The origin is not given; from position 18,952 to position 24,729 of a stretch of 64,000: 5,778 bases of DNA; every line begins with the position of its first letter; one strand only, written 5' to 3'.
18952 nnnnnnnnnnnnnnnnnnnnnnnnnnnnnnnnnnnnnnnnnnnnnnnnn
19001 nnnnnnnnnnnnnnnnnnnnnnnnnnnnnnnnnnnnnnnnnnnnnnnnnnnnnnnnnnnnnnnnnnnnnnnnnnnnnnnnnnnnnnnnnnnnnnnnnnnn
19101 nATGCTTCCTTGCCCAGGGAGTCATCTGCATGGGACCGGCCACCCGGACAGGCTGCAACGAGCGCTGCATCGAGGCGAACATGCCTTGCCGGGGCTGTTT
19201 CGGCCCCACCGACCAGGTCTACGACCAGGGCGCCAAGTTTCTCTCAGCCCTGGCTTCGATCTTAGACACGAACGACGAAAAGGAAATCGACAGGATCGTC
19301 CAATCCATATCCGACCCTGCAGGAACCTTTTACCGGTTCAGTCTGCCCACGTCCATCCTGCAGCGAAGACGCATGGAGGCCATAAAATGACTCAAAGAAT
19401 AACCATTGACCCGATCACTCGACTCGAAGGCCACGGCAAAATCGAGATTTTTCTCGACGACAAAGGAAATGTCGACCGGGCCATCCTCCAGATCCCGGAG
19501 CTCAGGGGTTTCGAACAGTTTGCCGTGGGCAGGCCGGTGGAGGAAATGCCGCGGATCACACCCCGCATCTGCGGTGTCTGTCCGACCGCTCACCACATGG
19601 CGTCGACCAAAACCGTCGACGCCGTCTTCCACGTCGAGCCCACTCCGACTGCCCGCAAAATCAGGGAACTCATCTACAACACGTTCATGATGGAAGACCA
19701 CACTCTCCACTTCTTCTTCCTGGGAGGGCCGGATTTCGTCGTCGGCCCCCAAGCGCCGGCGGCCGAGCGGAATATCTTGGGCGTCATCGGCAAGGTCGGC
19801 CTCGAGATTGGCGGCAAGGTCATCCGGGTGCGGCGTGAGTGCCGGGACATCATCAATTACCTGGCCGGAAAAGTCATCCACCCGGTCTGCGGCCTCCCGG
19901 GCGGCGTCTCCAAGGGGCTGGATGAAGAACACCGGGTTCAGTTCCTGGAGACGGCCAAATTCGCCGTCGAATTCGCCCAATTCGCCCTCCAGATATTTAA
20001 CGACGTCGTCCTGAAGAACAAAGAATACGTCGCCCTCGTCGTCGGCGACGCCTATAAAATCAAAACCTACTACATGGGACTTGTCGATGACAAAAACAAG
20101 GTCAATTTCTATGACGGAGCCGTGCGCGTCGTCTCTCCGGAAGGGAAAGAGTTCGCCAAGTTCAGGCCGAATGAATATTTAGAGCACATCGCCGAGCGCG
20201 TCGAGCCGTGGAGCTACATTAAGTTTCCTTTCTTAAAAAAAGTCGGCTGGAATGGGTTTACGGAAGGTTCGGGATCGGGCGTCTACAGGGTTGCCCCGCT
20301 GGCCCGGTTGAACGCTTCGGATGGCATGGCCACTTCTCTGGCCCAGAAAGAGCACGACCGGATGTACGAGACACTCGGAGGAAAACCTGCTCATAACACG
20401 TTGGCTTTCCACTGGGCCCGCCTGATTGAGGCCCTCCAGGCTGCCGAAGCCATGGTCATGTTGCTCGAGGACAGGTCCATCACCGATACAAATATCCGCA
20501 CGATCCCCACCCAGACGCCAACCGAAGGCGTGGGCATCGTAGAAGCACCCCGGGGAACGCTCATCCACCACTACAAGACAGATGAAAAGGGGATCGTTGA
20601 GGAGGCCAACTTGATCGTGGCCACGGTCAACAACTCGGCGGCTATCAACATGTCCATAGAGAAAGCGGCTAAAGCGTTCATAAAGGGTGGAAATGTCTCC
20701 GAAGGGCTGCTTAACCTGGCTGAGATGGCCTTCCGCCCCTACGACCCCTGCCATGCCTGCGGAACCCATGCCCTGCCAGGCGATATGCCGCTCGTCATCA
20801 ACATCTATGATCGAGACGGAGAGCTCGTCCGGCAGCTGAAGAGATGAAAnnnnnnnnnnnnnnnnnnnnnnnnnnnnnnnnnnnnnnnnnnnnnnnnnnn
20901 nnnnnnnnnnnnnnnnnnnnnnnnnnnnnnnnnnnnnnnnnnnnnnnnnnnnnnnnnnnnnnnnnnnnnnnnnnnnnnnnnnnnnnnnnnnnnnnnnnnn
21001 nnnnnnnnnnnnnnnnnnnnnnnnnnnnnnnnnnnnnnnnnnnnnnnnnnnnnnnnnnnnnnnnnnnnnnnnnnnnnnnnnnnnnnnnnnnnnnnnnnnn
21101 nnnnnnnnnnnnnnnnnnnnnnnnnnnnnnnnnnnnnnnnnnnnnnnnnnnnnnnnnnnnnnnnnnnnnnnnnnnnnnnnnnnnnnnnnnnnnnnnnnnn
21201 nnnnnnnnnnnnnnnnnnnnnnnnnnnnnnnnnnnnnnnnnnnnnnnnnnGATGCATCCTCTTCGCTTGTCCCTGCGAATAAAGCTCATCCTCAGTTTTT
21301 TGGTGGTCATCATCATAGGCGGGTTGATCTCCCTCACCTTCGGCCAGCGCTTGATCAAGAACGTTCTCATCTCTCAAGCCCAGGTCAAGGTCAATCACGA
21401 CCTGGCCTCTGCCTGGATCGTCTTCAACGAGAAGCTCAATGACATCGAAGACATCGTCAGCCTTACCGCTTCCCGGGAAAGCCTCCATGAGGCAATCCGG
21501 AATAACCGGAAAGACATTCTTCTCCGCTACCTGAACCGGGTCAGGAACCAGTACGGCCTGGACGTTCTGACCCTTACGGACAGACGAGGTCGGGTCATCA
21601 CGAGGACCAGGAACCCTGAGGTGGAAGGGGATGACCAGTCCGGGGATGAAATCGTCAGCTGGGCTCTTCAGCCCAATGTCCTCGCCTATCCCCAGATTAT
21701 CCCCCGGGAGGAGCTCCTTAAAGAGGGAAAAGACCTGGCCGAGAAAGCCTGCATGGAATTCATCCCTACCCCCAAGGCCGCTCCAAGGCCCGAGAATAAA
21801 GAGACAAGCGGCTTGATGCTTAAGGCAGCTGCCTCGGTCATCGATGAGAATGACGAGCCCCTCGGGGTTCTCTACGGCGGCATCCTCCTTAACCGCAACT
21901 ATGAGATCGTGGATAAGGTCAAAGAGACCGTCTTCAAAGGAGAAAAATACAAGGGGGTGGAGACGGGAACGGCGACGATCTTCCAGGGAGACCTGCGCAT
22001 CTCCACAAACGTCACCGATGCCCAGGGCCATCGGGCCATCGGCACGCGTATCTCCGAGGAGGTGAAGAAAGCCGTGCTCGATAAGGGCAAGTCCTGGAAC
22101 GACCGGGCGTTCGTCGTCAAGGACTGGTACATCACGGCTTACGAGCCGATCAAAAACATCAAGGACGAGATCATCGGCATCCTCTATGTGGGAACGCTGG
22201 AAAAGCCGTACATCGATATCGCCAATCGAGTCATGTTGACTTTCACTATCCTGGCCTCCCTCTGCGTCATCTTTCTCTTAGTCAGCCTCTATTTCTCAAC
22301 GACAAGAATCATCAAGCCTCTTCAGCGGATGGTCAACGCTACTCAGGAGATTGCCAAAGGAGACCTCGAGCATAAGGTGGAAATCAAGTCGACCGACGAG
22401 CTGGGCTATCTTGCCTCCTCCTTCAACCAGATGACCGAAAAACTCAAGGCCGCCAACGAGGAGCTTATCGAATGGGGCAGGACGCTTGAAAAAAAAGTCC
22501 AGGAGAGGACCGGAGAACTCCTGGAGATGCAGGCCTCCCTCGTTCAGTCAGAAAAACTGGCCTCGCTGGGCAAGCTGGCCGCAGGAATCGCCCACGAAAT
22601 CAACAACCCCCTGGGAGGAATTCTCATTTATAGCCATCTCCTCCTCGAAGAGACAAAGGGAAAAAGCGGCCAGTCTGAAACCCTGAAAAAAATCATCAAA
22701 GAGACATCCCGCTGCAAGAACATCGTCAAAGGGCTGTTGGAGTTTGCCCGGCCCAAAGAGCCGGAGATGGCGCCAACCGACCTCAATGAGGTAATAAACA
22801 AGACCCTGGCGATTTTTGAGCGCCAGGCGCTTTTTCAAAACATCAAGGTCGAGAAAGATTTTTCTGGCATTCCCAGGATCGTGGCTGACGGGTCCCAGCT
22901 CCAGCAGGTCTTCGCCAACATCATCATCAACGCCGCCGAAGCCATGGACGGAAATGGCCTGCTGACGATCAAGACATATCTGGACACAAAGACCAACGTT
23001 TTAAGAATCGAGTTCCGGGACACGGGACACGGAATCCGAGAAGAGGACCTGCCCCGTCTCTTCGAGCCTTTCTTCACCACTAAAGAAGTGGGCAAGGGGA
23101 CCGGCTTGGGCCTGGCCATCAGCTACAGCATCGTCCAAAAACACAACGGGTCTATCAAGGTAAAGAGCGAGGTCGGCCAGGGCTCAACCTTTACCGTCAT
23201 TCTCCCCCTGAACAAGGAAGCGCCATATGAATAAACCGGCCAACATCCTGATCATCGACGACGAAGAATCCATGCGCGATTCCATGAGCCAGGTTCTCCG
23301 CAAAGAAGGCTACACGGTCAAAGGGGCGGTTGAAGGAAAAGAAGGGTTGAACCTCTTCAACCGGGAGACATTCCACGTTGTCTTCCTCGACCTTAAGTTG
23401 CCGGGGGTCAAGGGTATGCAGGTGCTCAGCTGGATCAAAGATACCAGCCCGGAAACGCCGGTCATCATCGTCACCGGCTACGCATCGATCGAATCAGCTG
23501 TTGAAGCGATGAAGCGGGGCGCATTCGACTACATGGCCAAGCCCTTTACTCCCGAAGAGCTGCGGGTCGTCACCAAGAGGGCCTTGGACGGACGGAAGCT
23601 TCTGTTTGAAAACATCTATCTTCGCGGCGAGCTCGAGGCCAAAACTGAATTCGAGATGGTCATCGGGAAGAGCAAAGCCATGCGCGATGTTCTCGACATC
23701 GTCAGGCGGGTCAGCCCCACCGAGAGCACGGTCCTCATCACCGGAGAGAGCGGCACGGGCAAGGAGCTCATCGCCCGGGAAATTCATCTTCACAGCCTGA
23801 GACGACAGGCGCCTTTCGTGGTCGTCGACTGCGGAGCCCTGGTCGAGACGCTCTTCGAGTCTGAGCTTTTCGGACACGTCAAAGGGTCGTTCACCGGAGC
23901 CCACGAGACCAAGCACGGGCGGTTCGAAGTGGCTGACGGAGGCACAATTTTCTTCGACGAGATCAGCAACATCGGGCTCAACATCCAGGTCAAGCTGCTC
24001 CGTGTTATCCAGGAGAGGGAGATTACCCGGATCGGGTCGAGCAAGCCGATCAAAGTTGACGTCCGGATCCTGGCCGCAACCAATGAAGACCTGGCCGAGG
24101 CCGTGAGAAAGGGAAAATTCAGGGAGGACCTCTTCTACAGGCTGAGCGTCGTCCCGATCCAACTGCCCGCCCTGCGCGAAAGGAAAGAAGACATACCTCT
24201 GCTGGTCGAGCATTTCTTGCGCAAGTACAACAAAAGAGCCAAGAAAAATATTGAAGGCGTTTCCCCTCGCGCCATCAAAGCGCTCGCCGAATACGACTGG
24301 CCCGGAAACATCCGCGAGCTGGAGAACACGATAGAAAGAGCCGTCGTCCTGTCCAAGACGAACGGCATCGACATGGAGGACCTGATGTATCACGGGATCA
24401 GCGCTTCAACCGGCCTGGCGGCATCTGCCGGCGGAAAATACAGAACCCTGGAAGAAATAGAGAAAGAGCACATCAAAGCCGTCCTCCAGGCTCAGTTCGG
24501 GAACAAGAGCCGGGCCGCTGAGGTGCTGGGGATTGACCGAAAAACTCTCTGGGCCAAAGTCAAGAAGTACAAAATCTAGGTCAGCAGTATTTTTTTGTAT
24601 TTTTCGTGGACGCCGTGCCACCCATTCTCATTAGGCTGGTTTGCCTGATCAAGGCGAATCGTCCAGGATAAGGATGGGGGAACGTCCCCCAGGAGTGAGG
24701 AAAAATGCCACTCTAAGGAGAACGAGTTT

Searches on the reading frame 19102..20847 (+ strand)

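Call 3: search_protein_families(library=pfam, proteins=[window:19102-20847:+])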
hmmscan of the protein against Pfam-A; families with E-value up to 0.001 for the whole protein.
window:19102-20847:+ (581 aa): 1 family
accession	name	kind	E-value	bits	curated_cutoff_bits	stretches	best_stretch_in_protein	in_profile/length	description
PF00374.24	NiFeSe_Hases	-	6.2e-32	111.6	25.8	2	135-214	1-80/508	Nickel-dependent hydrogenase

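Call 7: search_protein_families(library=ncbifam, proteins=[window:19102-20847:+])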
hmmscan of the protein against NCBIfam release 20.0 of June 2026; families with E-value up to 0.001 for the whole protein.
window:19102-20847:+ (581 aa): 9 families
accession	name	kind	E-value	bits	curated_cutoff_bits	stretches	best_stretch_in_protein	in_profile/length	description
NF041785.2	VhuA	equivalog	1e-129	432.8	800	1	99-528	3-418/418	F420-non-reducing hydrogenase Vhu subunit A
NF033181.1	NiFeSe_hydrog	equivalog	2.9e-48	165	600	2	98-217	2-120/507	nickel-dependent hydrogenase large subunit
NF045518.1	H2_NiFeSe_large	exception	5.5e-46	157.4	780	1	99-558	3-482/485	NiFeSe hydrogenase large subunit HysA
NF040828.1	sulfhyd_ShyA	equivalog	1.4e-42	146.1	700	1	100-557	3-412/415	NAD(P)-dependent hydrogenase/sulfhydrogenase 2 subunit alpha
TIGR03295.1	frhA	equivalog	3.5e-39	134.9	392.5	2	96-306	1-203/412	coenzyme F420 hydrogenase subunit alpha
NF040832.1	sulfhyd_HydA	equivalog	2e-35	122.7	880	1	99-557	4-423/426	NADPH-dependent hydrogenase/sulfhydrogenase 1 subunit alpha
NF007778.0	PRK10467.1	equivalog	1.6e-25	89.4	969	2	96-214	1-118/567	hydrogenase 2 large subunit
NF007550.0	PRK10170.1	equivalog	7.8e-22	77.4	1101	2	97-213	16-132/597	Ni/Fe-hydrogenase large subunit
NF041786.2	VhuU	equivalog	9.7e-06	25.3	70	1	533-558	4-29/45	F420-non-reducing hydrogenase selenoprotein subunit VhuU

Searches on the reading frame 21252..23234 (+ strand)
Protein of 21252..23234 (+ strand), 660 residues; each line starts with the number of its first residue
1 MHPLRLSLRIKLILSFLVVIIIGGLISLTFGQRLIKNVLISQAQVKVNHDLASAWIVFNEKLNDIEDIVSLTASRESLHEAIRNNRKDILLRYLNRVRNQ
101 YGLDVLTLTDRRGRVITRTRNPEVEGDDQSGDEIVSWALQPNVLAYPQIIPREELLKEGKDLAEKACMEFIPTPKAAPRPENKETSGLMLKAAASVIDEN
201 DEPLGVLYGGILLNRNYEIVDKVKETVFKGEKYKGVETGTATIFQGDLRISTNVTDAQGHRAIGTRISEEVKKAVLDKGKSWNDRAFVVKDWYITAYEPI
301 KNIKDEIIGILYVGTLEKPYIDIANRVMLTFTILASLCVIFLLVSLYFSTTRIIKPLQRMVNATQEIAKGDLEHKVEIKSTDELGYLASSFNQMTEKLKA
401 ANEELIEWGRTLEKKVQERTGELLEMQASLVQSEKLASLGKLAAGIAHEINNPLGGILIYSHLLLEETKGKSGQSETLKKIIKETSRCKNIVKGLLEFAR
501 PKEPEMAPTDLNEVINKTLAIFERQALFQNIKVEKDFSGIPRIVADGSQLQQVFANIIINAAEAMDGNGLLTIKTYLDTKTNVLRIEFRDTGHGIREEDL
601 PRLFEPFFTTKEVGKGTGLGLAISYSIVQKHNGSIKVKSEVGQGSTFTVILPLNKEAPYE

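Call 3: search_protein_families(library=pfam, proteins=[window:21252-23234:+])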
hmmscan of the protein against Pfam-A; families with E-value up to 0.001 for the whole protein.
window:21252-23234:+ (660 aa): 8 families
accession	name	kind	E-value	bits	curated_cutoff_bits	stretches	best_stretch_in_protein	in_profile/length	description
PF17202.10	sCache_3_3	-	3e-34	118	28.8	1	213-325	3-105/107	Single cache domain 3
PF02518.31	HATPase_c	-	1.3e-26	93.6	26.4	1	546-654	2-110/111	Histidine kinase-, DNA gyrase B-, and HSP90-like ATPase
PF17201.10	Cache_3-Cache_2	-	5.9e-24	85.3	27.7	1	207-332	72-199/299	Cache 3/Cache 2 fusion domain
PF00672.30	HAMP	-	3.1e-15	56.7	25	1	351-399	4-52/53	HAMP domain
PF00512.31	HisKA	-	3.5e-15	56.2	26.9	1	439-502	2-64/66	His Kinase A (phospho-acceptor) domain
PF17203.10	sCache_3_2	-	3.2e-08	34.2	28.4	1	237-318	54-129/140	Single cache domain 3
PF14501.12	HATPase_c_5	-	0.00053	20.3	22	0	550-640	6-91/102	GHKL domain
PF14827.12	dCache_3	-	0.0007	19.7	25.7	0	57-131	18-95/239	Double sensory domain of two-component sensor kinase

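Call 7: search_protein_families(library=ncbifam, proteins=[window:21252-23234:+])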
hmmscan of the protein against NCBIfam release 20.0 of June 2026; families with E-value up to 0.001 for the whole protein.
window:21252-23234:+ (660 aa): 94 families (the best 25 are shown)
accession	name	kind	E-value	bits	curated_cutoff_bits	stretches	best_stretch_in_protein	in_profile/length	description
NF008468.0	PRK11360.1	equivalog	8.4e-79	265.5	646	2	422-656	379-611/616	two-component system sensor histidine kinase AtoS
NF038348.1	T2SS_HK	subfamily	1.3e-56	192.3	450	2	481-653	404-573/574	histidine kinase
NF007688.0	PRK10364.1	equivalog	6.4e-56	190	479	1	425-655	226-453/460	two-component system sensor histidine kinase ZraS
NF010411.0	PRK13837.1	equivalog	3.2e-55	187.5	647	1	417-658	428-680/828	two-component system VirA-like sensor kinase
NF052574.1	HisKinEspCMyxo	equivalog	1e-52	179.3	1200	1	425-654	403-638/785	serine histidine kinase EspC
NF033092.0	HK_WalK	equivalog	4.6e-48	164.2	725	2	443-653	376-594/594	cell wall metabolism sensor histidine kinase WalK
NF046020.1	HisKinCckABruc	equivalog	1.9e-44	151.8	1000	1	426-655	467-709/868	cell cycle histidine kinase CckA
NF052573.1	HisKinEspAMyxo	equivalog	5.5e-44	150.3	1400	1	418-652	363-610/755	serine histidine kinase EspA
NF046026.1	HisKinCckACaul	equivalog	4.3e-43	147.4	1000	1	425-656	288-535/678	cell cycle histidine kinase CckA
TIGR02956.1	TMAO_torS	equivalog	1.1e-42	146.2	676.5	1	324-656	329-685/967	TMAO reductase system sensor histidine kinase/response regulator TorS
NF046044.1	PnpS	equivalog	5.2e-41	140.9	400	1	444-652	175-390/390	two-component system histidine kinase PnpS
NF047794.1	HisKinPtgB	equivalog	3.2e-40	138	1000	1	321-645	330-647/656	two-component system sensor histidine kinase PgtB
NF011874.0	PRK15347.1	equivalog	7.4e-39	133.5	852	1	331-658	297-619/921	two component system sensor kinase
NF045911.1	TCSHisKinNblS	equivalog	3e-37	128.3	1000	2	441-650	390-617/621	two-component system sensor histidine kinase NblS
NF047497.1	HK_LIC_12097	equivalog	4.2e-36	124.5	500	1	425-653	136-366/367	LIC_12097 family sensor histidine kinase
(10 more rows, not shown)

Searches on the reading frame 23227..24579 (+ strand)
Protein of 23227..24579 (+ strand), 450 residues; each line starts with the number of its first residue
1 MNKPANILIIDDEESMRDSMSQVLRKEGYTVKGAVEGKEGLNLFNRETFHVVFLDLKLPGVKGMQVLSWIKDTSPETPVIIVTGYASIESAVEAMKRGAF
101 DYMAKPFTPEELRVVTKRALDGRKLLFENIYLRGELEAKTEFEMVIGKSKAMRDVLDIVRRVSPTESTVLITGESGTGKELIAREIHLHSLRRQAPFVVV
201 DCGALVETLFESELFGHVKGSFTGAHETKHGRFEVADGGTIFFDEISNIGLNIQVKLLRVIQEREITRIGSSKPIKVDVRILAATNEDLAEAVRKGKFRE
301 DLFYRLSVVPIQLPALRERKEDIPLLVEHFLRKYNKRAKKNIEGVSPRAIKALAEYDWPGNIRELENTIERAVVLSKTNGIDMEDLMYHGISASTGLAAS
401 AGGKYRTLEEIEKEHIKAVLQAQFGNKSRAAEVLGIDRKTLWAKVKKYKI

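Call 3: search_protein_families(library=pfam, proteins=[window:23227-24579:+])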
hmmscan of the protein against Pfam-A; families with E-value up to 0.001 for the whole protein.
window:23227-24579:+ (450 aa): 9 families
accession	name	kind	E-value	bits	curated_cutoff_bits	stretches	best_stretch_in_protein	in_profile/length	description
PF00158.32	Sigma54_activat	-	2.5e-70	236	20.2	1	145-312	1-168/168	Sigma-54 interaction domain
PF00072.30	Response_reg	-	5.5e-31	107.5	30.2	1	7-113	1-107/111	Response regulator receiver domain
PF25601.1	AAA_lid_14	-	1.2e-29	102.4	27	1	317-389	1-73/87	AAA+ ATPase lid domain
PF14532.12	Sigma54_activ_2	-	1.6e-17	64.5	25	1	146-316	1-138/138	Sigma-54 interaction domain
PF02954.25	HTH_8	-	9e-16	57.8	22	1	407-448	1-42/42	Bacterial regulatory protein, Fis family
PF07728.20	AAA_5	-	2.8e-08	34.3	22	1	169-287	2-123/139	AAA domain (dynein-related subfamily)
PF00004.35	AAA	-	8.2e-06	26.7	21.2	1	169-301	1-126/131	ATPase family associated with various cellular activities (AAA)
PF07724.20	AAA_2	-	1.6e-05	25.4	27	1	166-268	3-106/166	AAA domain (Cdc48 subfamily)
PF13191.12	AAA_16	-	5.1e-05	24.3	32.6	1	146-220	3-84/167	AAA ATPase domain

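Call 7: search_protein_families(library=ncbifam, proteins=[window:23227-24579:+])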
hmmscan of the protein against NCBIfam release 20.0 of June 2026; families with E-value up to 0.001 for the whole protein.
window:23227-24579:+ (450 aa): 119 families (the best 25 are shown)
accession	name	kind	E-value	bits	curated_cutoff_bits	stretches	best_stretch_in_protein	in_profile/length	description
NF008469.0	PRK11361.1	equivalog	2.4e-142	474.9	714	1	4-450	4-456/461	acetoacetate metabolism transcriptional regulator AtoC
NF007689.0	PRK10365.1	equivalog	3.9e-131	437.9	760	1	5-446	6-440/441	sigma-54-dependent response regulator transcription factor ZraR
TIGR01818.1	ntrC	equivalog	2e-129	432.4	558.6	1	7-387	1-378/463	nitrogen regulation protein NR(I)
TIGR02915.1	PEP_resp_reg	equivalog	5.9e-126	420.9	502.6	1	7-450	1-444/445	PEP-CTERM-box response regulator transcription factor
NF051870.1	NAssimRespRegNtrX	equivalog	5.6e-117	391.4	600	1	5-447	2-449/452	nitrogen assimilation response regulator NtrX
NF041552.1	TF_PrdR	equivalog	6.1e-114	381.4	795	1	138-449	262-577/577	sigma-54 dependent transcriptional regulator PrdR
TIGR01817.1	nifA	equivalog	3.4e-113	379.2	528.85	1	138-412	191-465/534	nif-specific transcriptional activator NifA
NF011695.0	PRK15115.1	equivalog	1.1e-107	360.5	763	1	2-443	4-431/445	two-component system response regulator GlrR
NF041946.1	LuxO_transreg_Vib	equivalog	2.3e-107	359.7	800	1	22-385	14-375/463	quorum-sensing sigma-54 dependent transcriptional regulator LuxO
NF008176.1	PRK10923.1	equivalog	4.8e-105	351.8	620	1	6-387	5-382/469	nitrogen regulation protein NR(I)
NF050807.1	TransRegFlbDCaul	equivalog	8.8e-102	341.3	750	1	76-449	70-439/454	sigma-54-dependent transcriptional regulator FlbD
NF049963.1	RespRegFlgRCampy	domain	6.3e-101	338.3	750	1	6-450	2-429/429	fla regulon two-component system response regulator FlgR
NF038308.1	RNA_repair_RtcR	equivalog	7.1e-100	335.3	650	1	88-448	123-516/530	RNA repair transcriptional activator RtcR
NF003451.0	PRK05022.1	equivalog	2.9e-99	333.1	476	1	141-447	188-507/512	nitric oxide reductase transcriptional regulator NorR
NF041906.1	V4R_TF_MobR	exception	4.9e-91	305.8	999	1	126-448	217-544/544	phenol degradation transcriptional regulator MobR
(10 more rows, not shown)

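Call 36: find_encoding_contigs(protein=window:23227-24579:+, flank=1000, max_places=3)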
Protein window:23227-24579:+ (450 aa): 1 contig read that carries it; 1 place shown.
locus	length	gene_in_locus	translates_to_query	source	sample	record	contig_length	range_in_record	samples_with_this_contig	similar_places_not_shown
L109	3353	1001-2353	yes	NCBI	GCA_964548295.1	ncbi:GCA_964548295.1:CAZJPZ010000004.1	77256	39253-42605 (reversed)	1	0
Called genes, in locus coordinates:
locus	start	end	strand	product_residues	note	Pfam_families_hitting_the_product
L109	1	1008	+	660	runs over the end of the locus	PF09308:LuxQ-periplasm (faint), PF17203:sCache_3_2 (faint), PF17201:Cache_3-Cache_2, PF17202:sCache_3_3, PF00672:HAMP, PF00512:HisKA, PF02518:HATPase_c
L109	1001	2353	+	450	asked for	PF00072:Response_reg, PF07724:AAA_2 (faint), PF00004:AAA (faint), PF00158:Sigma54_activat, PF14532:Sigma54_activ_2, PF07728:AAA_5, PF25601:AAA_lid_14, PF02954:HTH_8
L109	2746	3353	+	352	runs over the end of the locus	PF13183:Fer4_8 (faint), PF13187:Fer4_9 (faint), PF13746:Fer4_18 (faint), PF14697:Fer4_21 (faint), PF12797:Fer4_2 (faint), PF13237:Fer4_10 (faint), PF17179:Fer4_22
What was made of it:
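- Checked: The public gene call on the source contig already gives 352 aa, which means a start at 24972 (call 36).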

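Call 52: search_solved_structures(query=window:23227-24576:+, max_evalue=1e-30)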
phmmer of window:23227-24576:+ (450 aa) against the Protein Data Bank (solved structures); distinct sequences matched with E-value up to 1e-30: 36.
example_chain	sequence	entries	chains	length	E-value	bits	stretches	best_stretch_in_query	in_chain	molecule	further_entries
4l4u_A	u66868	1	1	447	3.6e-119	401.8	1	5-449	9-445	Transcriptional regulator (NtrC family)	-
1ny5_A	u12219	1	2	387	8.3e-111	374.3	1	6-386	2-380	transcriptional regulator (NtrC family)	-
1ojl_A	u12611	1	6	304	7.2e-97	328.4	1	145-446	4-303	TRANSCRIPTIONAL REGULATORY PROTEIN ZRAR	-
3dzd_A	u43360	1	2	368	4.1e-91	309.4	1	6-377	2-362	Transcriptional regulator (NtrC family)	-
5m7n_A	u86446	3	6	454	9.8e-89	301.6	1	4-447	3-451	Nitrogen assimilation regulatory protein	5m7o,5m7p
9qq6_C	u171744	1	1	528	2.4e-81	277.2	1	113-441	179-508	Nif-specific regulatory protein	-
5ep0_A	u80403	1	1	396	2.4e-80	273.9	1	5-384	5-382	Putative repressor protein luxO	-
26jl_A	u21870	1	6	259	1.5e-77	264.7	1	145-385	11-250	Flagellar regulatory protein A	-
6iy8_A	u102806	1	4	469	2.6e-77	263.9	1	130-379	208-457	Positive regulator CapR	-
8p53_C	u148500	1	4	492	1.5e-76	261.5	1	68-378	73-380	Transcriptional regulator FleQ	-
8pb9_D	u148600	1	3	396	1.2e-75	258.5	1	66-377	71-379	Transcriptional regulator FleQ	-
6jdi_A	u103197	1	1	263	3.2e-75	257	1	142-377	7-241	Nitrogen assimilation regulatory protein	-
4ly6_A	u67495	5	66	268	5e-75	256.4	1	127-386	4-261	Transcriptional regulator (NtrC family)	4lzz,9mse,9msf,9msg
1ny6_A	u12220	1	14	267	6.1e-75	256.1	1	128-386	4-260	transcriptional regulator (NtrC family)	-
5exx_A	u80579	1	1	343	1.3e-74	255.1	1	142-378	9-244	Transcriptional regulator FleQ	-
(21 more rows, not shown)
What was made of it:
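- Closest known: AtoS/AtoC and ZraS/ZraR. Same: ZraR is among the closest solved structures, 1ojl (call 52).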
